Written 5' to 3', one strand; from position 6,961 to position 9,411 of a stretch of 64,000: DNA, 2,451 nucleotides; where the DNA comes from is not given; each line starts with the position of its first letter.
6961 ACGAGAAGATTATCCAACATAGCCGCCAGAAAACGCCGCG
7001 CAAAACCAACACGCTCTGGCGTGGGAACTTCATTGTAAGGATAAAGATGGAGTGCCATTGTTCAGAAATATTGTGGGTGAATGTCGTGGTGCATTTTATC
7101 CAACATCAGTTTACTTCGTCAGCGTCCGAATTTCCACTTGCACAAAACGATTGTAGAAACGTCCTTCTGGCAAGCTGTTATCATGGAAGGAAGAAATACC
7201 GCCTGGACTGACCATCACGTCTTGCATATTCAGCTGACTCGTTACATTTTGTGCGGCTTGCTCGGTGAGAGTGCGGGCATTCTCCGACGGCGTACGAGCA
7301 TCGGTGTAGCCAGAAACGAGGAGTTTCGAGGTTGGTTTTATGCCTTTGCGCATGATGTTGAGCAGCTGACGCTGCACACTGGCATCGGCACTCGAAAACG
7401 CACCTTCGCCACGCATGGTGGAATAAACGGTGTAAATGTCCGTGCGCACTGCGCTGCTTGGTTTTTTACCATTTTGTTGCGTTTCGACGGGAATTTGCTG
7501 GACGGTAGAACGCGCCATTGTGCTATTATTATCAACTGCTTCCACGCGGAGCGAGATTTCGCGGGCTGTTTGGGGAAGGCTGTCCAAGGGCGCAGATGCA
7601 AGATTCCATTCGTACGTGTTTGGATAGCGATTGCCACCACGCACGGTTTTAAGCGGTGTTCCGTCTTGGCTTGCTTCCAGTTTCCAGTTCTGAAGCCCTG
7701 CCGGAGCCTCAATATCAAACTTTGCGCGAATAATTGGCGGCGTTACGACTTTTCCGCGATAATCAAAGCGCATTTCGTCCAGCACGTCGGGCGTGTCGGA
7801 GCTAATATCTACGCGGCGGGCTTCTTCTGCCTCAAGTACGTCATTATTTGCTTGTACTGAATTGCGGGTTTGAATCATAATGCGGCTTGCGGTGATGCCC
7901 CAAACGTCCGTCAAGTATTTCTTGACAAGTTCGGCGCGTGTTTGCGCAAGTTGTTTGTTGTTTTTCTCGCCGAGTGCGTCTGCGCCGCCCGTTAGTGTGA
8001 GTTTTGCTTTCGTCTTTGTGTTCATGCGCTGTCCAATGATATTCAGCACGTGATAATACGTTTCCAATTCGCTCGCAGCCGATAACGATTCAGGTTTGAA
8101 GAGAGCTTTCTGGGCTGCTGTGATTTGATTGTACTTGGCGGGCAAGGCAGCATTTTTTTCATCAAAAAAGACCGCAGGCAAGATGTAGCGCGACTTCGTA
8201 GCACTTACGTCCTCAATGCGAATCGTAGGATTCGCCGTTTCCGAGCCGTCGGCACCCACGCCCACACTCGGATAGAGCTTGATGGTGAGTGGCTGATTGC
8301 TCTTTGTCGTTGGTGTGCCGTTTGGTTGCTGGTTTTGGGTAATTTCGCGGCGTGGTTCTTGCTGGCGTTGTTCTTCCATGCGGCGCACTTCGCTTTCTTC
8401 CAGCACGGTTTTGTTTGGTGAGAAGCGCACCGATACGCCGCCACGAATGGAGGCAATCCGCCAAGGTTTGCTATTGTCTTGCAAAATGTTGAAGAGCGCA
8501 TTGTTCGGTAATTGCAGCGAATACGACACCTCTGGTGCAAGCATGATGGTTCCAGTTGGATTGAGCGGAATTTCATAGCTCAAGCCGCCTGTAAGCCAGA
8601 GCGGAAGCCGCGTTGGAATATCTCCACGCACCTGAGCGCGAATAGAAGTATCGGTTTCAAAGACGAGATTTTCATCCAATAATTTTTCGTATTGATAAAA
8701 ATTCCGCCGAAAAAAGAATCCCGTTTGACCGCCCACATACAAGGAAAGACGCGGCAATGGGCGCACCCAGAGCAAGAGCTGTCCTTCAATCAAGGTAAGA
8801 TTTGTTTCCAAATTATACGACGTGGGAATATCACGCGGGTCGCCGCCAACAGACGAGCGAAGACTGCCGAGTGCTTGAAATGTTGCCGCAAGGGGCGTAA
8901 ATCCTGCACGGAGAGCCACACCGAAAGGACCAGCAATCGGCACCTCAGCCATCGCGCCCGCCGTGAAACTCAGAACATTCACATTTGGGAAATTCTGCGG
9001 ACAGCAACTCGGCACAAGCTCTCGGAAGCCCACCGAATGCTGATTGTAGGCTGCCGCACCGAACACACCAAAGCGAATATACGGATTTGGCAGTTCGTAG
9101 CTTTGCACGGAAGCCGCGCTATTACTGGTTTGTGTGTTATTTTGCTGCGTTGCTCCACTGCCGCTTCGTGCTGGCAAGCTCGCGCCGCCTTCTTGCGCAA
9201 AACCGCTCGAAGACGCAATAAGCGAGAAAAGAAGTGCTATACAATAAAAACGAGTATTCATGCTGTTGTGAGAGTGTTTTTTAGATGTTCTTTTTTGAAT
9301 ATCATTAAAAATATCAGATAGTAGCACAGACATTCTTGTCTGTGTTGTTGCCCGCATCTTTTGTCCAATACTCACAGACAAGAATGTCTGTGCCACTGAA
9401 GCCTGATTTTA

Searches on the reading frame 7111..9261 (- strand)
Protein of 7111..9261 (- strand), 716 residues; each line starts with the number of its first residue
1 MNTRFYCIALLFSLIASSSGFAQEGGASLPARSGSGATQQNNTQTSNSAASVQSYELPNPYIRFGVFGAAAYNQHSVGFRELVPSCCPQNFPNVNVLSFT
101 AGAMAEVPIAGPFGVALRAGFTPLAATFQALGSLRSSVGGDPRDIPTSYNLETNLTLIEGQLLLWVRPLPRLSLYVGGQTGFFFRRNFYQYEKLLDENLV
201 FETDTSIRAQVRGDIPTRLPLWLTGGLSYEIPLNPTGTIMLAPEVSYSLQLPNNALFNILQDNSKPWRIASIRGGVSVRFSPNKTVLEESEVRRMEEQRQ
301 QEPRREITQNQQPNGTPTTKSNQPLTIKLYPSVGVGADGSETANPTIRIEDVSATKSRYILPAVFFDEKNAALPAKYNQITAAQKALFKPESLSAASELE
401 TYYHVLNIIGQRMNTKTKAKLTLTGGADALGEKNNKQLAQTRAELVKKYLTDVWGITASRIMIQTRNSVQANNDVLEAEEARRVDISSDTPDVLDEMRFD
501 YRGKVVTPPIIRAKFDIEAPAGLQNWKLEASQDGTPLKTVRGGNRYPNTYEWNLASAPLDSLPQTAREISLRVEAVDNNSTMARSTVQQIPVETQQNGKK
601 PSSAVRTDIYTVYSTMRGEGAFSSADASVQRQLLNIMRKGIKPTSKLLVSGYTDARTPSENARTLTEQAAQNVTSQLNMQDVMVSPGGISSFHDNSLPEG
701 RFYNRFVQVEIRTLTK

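Call 66: search_protein_families(library=pfam, proteins=[window:7111-9261:-], max_evalue=0.001)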
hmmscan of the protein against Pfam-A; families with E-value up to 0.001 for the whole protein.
window:7111-9261:- (716 aa): 1 family
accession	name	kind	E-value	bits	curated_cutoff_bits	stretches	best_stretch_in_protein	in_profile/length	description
PF00691.25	OmpA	-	1.7e-11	44.8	27.2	1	399-468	9-81/98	OmpA family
